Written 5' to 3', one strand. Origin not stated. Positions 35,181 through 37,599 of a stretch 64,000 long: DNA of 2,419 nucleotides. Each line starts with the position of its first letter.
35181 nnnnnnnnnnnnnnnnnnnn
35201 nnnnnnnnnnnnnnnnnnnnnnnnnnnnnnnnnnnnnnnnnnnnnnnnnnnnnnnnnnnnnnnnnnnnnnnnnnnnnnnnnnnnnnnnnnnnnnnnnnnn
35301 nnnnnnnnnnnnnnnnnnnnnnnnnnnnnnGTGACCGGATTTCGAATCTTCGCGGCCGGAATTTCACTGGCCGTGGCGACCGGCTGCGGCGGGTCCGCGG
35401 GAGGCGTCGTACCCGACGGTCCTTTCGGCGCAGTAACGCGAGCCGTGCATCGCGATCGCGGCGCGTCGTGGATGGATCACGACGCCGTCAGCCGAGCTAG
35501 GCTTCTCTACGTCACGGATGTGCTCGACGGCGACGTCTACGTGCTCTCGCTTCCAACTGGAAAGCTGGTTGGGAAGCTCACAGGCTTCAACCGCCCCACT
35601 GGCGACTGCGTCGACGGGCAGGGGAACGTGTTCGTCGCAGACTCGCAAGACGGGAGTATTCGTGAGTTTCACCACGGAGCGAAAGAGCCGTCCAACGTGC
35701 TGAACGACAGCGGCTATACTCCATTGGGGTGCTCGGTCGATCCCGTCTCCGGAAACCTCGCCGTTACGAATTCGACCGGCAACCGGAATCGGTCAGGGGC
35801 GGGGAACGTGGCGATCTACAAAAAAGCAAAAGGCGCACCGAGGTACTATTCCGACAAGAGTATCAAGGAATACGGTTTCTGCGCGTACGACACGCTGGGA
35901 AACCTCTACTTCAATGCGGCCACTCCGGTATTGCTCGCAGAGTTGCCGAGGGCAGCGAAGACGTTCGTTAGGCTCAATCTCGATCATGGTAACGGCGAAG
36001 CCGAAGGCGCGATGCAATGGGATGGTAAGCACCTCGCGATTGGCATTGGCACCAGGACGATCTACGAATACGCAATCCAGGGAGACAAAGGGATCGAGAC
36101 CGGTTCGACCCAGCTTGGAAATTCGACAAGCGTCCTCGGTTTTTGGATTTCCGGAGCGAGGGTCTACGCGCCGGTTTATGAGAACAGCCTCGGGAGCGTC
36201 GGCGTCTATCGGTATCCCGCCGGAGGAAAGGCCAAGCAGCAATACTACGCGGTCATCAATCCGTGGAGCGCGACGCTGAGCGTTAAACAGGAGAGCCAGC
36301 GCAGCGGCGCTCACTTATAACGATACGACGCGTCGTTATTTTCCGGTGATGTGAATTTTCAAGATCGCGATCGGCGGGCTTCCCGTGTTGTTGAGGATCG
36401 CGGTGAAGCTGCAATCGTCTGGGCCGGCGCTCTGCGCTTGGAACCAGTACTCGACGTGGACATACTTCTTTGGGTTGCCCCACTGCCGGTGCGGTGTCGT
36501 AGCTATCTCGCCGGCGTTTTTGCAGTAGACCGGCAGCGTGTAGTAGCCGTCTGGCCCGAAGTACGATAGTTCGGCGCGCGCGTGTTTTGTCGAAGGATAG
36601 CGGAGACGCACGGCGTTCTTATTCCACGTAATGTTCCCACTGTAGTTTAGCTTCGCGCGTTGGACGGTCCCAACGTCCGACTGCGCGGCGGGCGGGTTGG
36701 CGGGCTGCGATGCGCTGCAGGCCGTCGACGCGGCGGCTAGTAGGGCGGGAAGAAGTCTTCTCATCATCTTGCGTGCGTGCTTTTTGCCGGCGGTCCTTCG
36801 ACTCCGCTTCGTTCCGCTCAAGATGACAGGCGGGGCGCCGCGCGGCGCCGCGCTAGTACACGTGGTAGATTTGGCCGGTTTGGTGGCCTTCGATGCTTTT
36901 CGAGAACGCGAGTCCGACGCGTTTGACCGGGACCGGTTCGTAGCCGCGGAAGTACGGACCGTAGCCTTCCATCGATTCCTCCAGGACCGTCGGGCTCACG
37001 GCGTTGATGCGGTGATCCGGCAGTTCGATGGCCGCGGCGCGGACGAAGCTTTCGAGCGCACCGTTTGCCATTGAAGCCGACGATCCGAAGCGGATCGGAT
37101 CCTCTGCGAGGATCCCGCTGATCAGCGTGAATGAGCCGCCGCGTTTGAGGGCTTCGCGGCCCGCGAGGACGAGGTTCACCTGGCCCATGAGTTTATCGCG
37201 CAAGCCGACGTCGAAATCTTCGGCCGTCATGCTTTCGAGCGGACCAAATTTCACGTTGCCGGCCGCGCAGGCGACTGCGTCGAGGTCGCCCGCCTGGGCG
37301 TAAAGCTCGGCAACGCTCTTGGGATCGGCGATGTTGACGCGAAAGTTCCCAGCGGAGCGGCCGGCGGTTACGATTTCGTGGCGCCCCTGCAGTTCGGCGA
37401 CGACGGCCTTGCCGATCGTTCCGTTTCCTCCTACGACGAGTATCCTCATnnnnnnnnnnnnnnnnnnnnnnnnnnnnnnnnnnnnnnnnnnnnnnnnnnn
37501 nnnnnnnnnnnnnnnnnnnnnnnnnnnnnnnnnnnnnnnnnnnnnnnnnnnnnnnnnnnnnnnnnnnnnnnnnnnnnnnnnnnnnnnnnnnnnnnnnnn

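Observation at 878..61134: Co-expanded set of lipoprotein phosphoesterases and beta-propeller lipoproteins next to pstB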

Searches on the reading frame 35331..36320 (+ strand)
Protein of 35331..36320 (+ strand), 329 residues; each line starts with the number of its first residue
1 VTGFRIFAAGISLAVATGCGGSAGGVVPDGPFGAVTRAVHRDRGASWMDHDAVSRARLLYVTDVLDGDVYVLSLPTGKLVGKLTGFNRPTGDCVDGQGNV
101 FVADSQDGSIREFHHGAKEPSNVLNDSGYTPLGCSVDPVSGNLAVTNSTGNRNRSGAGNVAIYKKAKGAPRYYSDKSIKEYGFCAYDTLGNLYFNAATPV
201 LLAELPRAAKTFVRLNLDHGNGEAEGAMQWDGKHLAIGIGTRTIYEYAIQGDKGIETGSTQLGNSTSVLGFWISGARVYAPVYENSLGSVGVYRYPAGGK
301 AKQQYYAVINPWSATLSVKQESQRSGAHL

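Call 7: search_protein_families(library=pfam, proteins=[window:35331-36320:+], max_evalue=0.01)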
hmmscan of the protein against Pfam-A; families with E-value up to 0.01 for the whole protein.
window:35331-36320:+ (329 aa): 0 families

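Call 14: find_encoding_contigs(protein=window:35331-36320:+, flank=10000, max_places=6)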
Protein window:35331-36320:+ (329 aa): 23 contigs read that carry it; 6 places shown.
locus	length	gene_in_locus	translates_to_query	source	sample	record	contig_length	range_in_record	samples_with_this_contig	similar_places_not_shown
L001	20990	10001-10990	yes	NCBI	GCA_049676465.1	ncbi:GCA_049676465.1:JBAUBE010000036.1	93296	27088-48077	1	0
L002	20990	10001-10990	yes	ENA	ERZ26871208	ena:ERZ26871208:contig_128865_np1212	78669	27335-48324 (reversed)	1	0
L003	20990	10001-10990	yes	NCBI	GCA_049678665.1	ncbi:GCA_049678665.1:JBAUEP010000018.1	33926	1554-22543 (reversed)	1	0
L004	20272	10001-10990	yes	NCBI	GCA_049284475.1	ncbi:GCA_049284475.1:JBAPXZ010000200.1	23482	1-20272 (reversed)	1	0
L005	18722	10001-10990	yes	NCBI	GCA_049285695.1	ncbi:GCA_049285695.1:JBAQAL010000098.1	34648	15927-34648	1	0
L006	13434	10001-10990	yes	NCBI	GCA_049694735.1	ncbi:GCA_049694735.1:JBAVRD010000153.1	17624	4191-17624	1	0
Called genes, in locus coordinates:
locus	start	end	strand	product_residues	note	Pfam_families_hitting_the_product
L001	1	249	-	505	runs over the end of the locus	PF04185:Phosphoesterase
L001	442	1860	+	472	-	PF04185:Phosphoesterase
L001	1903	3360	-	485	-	PF04185:Phosphoesterase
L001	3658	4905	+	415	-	PF04185:Phosphoesterase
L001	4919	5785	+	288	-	-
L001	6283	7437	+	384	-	-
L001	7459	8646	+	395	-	-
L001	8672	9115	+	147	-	-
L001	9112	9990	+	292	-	PF04185:Phosphoesterase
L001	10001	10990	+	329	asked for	-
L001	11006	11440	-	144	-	-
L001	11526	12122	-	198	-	PF01370:Epimerase (weak), PF04321:RmlD_sub_bind (weak), PF08659:KR (faint), PF13561:adh_short_C2, PF00106:adh_short (weak)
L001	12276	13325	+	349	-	PF20067:SSL_N (faint), PF01436:NHL (faint), PF07494:Reg_prop (faint), PF23500:DUF7133 (faint), PF06739:SBBP (faint)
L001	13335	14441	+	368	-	PF01436:NHL (faint)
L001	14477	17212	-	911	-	PF13191:AAA_16, PF13401:AAA_22 (weak), PF17874:TPR_MalT (faint), PF00196:GerE, PF08281:Sigma70_r4_2 (weak)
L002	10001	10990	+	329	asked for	-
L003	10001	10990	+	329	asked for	-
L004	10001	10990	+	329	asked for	-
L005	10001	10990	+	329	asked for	-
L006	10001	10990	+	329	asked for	-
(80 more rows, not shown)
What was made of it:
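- Checked: The central ~21 kb (about window 25,300-46,300) has the same gene order in six independent assemblies (call 14).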

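Call 16: find_homologous_proteins(query=window:35331-36320:+, max_evalue=0.00001)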
Query window:35331-36320:+ (329 aa): 217 proteins with E <= 0.00001 among 4619 candidates; the best 120 are listed.
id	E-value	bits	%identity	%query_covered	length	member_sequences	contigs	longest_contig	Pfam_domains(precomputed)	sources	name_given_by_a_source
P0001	8.6e-220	747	100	100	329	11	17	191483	-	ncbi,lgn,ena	ncbi:MAG: hypothetical protein WAJ94_07305 [Candidatus Cybelea sp.]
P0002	1.0e-145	503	70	100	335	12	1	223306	-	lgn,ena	-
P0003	3.6e-111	390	58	92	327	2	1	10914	-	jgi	-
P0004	9.2e-102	359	55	94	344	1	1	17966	-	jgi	jgi:hypothetical protein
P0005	1.2e-101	358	52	96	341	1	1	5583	-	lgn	-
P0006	1.5e-101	358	54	96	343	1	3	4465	-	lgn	-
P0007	7.6e-101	356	54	92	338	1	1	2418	-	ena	-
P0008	5.4e-99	350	53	93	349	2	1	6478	-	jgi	jgi:hypothetical protein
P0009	1.8e-98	348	53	93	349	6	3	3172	-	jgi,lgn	jgi:hypothetical protein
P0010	3.9e-98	347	52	96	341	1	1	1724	-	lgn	-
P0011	1.8e-97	344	58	83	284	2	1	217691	-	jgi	jgi:hypothetical protein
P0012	1.9e-97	344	55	88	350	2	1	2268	-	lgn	-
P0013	8.5e-97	342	53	95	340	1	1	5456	-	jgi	jgi:hypothetical protein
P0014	5.7e-96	340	55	85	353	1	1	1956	-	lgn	-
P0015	6.4e-95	336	57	84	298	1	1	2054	-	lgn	-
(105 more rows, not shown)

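Call 22: find_related_loci(query=A2, collection=genome_contigs, flank=10000)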
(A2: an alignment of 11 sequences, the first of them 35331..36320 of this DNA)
Query A2 (329 aa) in genome_contigs; peptide patterns used: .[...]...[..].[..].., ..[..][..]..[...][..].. (x = any residue, [..] = any of these).
529 stretches matched a pattern; 508 encode a relative of the query (tblastn E <= 1e-3); the best 80 are kept; 80 distinct loci.
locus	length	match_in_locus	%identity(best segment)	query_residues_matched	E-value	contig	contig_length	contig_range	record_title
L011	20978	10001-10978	52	11-321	8e-105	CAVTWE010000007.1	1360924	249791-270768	MAG: Candidatus Eremiobacteraeota bacterium isolate MFD09603.bin.2.115 genome assembly, contig: contig_9181, whole genom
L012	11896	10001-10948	48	5-316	4e-91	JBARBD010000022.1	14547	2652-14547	MAG: Candidatus Baltobacteraceae bacterium isolate MFD05764_ilm_asm_bin39 k127_2197194, whole genome shotgun sequence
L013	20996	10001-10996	43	4-321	1e-70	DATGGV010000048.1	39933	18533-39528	MAG TPA_asm: Candidatus Cybelea sp. isolate SMAG_U9763 k141_725984, whole genome shotgun sequence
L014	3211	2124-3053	42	7-318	6e-70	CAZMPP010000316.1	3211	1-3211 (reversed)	MAG TPA_asm: uncultured bacterium isolate binchicken_co50_319 genome assembly, contig: NODE_51412_length_3211_cov_4.9378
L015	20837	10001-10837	47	38-317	1e-69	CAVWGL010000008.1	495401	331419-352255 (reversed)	MAG: Candidatus Eremiobacteraeota bacterium isolate MFD01248.bin.1.94 genome assembly, contig: contig_27633, whole genom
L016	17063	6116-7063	46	7-317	1e-68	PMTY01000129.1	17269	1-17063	MAG: Vulcanimicrobiota bacterium isolate palsa_1483 73.20110700_P2M.28_contig_1322, whole genome shotgun sequence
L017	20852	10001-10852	46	35-317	2e-68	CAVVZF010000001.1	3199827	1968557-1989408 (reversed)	MAG: Candidatus Eremiobacteraeota bacterium isolate MFD01248.bin.1.9 genome assembly, contig: contig_1742, whole genome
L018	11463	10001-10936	45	14-317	9e-68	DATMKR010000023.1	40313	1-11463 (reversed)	MAG TPA_asm: Candidatus Acidoferrum sp. isolate SMAG_U12776 k141_4012566, whole genome shotgun sequence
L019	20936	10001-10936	42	5-324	1e-67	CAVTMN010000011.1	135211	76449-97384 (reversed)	MAG: Candidatus Eremiobacteraeota bacterium isolate MFD06435.bin.2.174 genome assembly, contig: contig_57089, whole geno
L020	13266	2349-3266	43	12-317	4e-67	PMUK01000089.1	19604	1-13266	MAG: Vulcanimicrobiota bacterium isolate palsa_1485 73.20110700_P3D.28_contig_17089, whole genome shotgun sequence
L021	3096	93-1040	43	5-317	3e-67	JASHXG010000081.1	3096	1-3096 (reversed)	MAG: Vulcanimicrobiota bacterium isolate JOPF251 JOPF_AWAY_contig_335666, whole genome shotgun sequence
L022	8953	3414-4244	46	42-317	4e-66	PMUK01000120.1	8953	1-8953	MAG: Vulcanimicrobiota bacterium isolate palsa_1485 73.20110700_P3D.28_contig_25194, whole genome shotgun sequence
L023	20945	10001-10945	40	14-326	9e-66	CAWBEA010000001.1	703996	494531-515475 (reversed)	MAG: Candidatus Eremiobacteraeota bacterium isolate MFD00731.bin.1.64 genome assembly, contig: contig_40680, whole genom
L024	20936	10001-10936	43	14-317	2e-65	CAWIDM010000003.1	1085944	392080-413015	MAG: Candidatus Eremiobacteraeota bacterium isolate MFD01248.bin.1.88 genome assembly, contig: contig_1745, whole genome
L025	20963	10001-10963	40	1-322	5e-65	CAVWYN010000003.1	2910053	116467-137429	MAG: Candidatus Eremiobacteraeota bacterium isolate MFD00964.bin.1.16 genome assembly, contig: contig_33383, whole genom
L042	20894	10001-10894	40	6-310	9e-61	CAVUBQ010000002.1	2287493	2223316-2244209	MAG: Candidatus Eremiobacteraeota bacterium isolate MFD05521.bin.2.14 genome assembly, contig: contig_4698, whole genome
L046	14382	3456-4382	38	7-320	1e-60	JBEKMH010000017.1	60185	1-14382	MAG: Candidatus Cybelea sp. isolate SPRUCE 38 SPRUCE_38_17, whole genome shotgun sequence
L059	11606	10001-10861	40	5-299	6e-59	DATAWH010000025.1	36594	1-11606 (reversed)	MAG TPA_asm: Candidatus Cybelea sp. isolate SMAG_U5620 k141_334950, whole genome shotgun sequence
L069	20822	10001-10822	43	46-317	4e-58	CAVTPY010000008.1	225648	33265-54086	MAG: Candidatus Eremiobacteraeota bacterium isolate MFD00731.bin.1.138 genome assembly, contig: contig_45778, whole geno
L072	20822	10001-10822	42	46-317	3e-57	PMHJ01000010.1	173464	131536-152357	MAG: Vulcanimicrobiota bacterium isolate palsa_1517 73.20120600_P3M.20_contig_155, whole genome shotgun sequence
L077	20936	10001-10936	40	3-317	4e-57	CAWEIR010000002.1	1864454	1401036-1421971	MAG: Candidatus Eremiobacteraeota bacterium isolate MFD06092.bin.1.70 genome assembly, contig: contig_8390, whole genome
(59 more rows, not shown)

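Call 26: search_protein_families(library=ncbifam, proteins=[window:35331-36320:+], max_evalue=0.001)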
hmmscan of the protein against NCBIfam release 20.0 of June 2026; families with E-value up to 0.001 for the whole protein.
window:35331-36320:+ (329 aa): 0 families

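Call 37: predict_structure(alignment_id=A3)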
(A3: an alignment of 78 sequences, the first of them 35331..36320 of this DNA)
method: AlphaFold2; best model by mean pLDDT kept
length: 329 residues; sequences in the alignment: 78
mean_pLDDT: 88.0   pTM: 0.84
mean pLDDT of the five models: 88.0, 87.7, 87.7, 87.6, 87.3
residues with pLDDT >= 90: 246; 70-90: 26; 50-70: 32; < 50: 25
segments of 3 or more residues with pLDDT < 50: 20-35, 327-329
pLDDT, mean of each block of 10 residues (from residue 1): 50 52 44 50 86 98 97 98 97 97 97 98 96 98 97 81 98 96 98 93 97 91 81 94 94 96 92 98 90 98 95 97 60
secondary structure, 60 per line:
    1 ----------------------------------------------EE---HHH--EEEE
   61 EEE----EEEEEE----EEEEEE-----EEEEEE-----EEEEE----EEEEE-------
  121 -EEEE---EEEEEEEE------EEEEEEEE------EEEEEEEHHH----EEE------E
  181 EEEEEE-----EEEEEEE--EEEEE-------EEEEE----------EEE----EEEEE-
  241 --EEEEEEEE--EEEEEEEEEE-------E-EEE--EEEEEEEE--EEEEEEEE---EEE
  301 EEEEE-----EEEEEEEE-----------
elements in order: E57-63 E68-73 E78-83 E89-94 E100-104 E109-113 E122-125 E129-136 E143-150 E157-163 E171-173 E180-186 E192-198 E201-205 E213-217 E228-230 E235-239 E243-250 E253-262 E272-274 E277-284 E287-294 E298-305 E311-318
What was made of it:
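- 35331..36320 (+): BP propeller lipoprotein, 10 bp downstream of PE 34031. AF2 pLDDT 88, 24 strands (call 37).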

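Call 41: fold_search(model_id=the predicted structure, library=pdb)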
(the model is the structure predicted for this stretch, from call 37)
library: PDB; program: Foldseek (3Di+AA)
matches with E <= 10: 1871; with E <= 0.001: 1479
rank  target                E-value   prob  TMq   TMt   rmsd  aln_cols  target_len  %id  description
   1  6i39                  1.4e-10  1.00  0.62  0.79   3.5       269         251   18  Crystal structure of v31Pizza6-AYW, a circularly permuted designer protein (released 2019-11-20)
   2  6qsd                  2.6e-09  1.00  0.55  0.71   3.3       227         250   20  Crystal structure of Pizza6S (released 2020-03-18)
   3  1jju_B                3.7e-09  1.00  0.52  0.51   6.2       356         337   12  Structure of a Quinohemoprotein Amine Dehydrogenase with a Unique Redox Cofactor and Highly Unusual Crosslinking (released 2001-12-12)
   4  1q7f_B                3.9e-09  1.00  0.53  0.61   5.5       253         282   14  Brain Tumor NHL domain (released 2003-10-21)
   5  1l0q_A                5.5e-09  1.00  0.54  0.47   7.6       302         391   12  Tandem YVTN beta-propeller and PKD domains from an archaeal surface layer protein (released 2002-11-06)
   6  6ren_A                5.8e-09  1.00  0.56  0.72   7.5       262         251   19  Crystal structure of 3fPizza6-SH with Zn2+ (released 2019-07-31)
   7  9qaw_B                6.1e-09  1.00  0.61  0.06   4.6       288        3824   12  CryoEM structure of the human LRP2 receptor ectodomain in complex with LRPAP1 (released 2026-03-11)
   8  8wqr_B                6.4e-09  1.00  0.46  0.43   9.6       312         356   16  Structure of the DDB1-AMBRA1 E3 ligase receptor complex linked to cell cycle regulation (released 2023-12-20)
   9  3s94_B                7.0e-09  1.00  0.63  0.37   3.9       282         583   14  Crystal structure of LRP6-E1E2 (released 2011-11-02)
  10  6rek                  7.0e-09  1.00  0.55  0.70   7.8       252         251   19  Crystal structure of Pizza6-SH with Cu2+ (released 2019-07-31)
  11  5gje_A                9.5e-09  1.00  0.63  0.36   3.2       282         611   16  Three-dimensional reconstruction of human LRP6 ectodomain complexed with Dkk1 (released 2017-01-18)
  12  4dg6_A                9.5e-09  1.00  0.63  0.35   3.2       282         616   16  Crystal structure of domains 1 and 2 of LRP6 (released 2012-06-13)
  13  9ijj_R                1.0e-08  1.00  0.55  0.41   5.6       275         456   12  In situ structure of the central apparatus in mouse sperm axoneme. (released 2025-06-04)
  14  3s94_A                1.2e-08  1.00  0.63  0.37   3.3       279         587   14  Crystal structure of LRP6-E1E2 (released 2011-11-02)
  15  6i3b_A                1.2e-08  1.00  0.54  0.69   3.5       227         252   19  Crystal structure of cPizza6-AYW, a circularly permuted designer protein (released 2019-11-20)
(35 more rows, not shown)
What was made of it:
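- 35331..36320 (+): Foldseek finds NHL/YWTD propellers (call 41).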

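Call 44: search_protein_families(library=pfam, proteins=[L046:6438-7706:+, L025:14837-16063:-, L059:6832-7701:+, L023:8049-8744:+, L072:6237-8729:+, L042:14307-15218:-, L077:13361-14005:-, L012:8606-9313:-, L069:4003-4797:-, L046:9373-11517:-], max_evalue=0.001)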
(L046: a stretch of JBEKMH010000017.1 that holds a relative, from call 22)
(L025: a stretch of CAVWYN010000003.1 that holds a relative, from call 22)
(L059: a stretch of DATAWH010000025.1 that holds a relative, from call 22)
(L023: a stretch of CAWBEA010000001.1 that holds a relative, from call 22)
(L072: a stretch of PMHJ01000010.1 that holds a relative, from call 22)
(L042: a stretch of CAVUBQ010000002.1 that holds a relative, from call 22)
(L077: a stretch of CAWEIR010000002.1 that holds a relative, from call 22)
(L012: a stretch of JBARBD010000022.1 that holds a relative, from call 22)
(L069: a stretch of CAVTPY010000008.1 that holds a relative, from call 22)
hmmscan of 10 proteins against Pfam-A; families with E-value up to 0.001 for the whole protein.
L046:6438-7706:+ (422 aa): 1 family
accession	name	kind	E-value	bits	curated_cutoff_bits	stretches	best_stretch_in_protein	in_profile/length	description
PF23889.1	DUF7241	-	1.1e-05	25.9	27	0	241-276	5-40/70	Domain of unknown function (DUF7241)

L025:14837-16063:- (408 aa): 0 families

L059:6832-7701:+ (289 aa): 1 family
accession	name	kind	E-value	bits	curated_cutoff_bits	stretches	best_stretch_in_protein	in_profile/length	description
PF00528.27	BPD_transp_1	-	4.7e-17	62.8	26.4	1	92-273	5-172/184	Binding-protein-dependent transport system inner membrane component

L023:8049-8744:+ (231 aa): 0 families

L072:6237-8729:+ (830 aa): 2 families
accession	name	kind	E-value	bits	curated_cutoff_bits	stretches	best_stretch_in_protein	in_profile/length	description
PF00884.28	Sulfatase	-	5e-65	220.2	25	1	48-465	1-300/301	Sulfatase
PF16347.10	SGSH_C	-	5.6e-07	30.3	29.3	1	428-575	16-151/154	N-sulphoglucosamine sulphohydrolase, C-terminal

L042:14307-15218:- (303 aa): 1 family
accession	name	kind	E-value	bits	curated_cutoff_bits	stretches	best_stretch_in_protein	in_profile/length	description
PF13424.12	TPR_12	-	3.5e-06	27.5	30.1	0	94-166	3-76/77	Tetratricopeptide repeat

L077:13361-14005:- (214 aa): 0 families

L012:8606-9313:- (235 aa): 0 families

L069:4003-4797:- (264 aa): 0 families

L046:9373-11517:- (714 aa): 1 family
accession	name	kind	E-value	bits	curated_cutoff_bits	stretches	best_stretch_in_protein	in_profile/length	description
PF01804.23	Penicil_amidase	-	8.3e-136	455.1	21.3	1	49-703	1-674/675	Penicillin amidase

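Call 53: search_protein_families(library=ncbifam, proteins=[L046:6438-7706:+, L025:14837-16063:-], max_evalue=0.00001)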
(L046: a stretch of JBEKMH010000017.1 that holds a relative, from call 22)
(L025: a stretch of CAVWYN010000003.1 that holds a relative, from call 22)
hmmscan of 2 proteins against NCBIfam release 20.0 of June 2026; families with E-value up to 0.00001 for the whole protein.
L046:6438-7706:+ (422 aa): 1 family
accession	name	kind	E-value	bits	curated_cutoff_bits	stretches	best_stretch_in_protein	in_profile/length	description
TIGR03803.2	Gloeo_Verruco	domain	3.2e-100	327.8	44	7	337-383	1-48/50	choice-of-anchor tandem repeat GloVer-containing protein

L025:14837-16063:- (408 aa): 0 families

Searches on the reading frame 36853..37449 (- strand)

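Call 9: search_protein_families(library=pfam, proteins=[window:36853-37449:-], max_evalue=0.001)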
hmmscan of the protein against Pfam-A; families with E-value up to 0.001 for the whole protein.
window:36853-37449:- (198 aa): 5 families
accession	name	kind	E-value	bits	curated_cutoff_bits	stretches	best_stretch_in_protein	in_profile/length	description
PF13561.12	adh_short_C2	-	5.5e-13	49.5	27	1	28-160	41-180/236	Enoyl-(Acyl carrier protein) reductase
PF00106.31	adh_short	-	1.3e-08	35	26.6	1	25-160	43-186/195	short chain dehydrogenase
PF08659.16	KR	-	1.2e-07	32.3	22.6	1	37-137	59-161/180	KR domain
PF01370.27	Epimerase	-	2.3e-06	27.6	20.9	1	3-98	1-103/240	NAD dependent epimerase/dehydratase family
PF04321.23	RmlD_sub_bind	-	1.2e-05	24.9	27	1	1-63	1-60/287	RmlD substrate binding domain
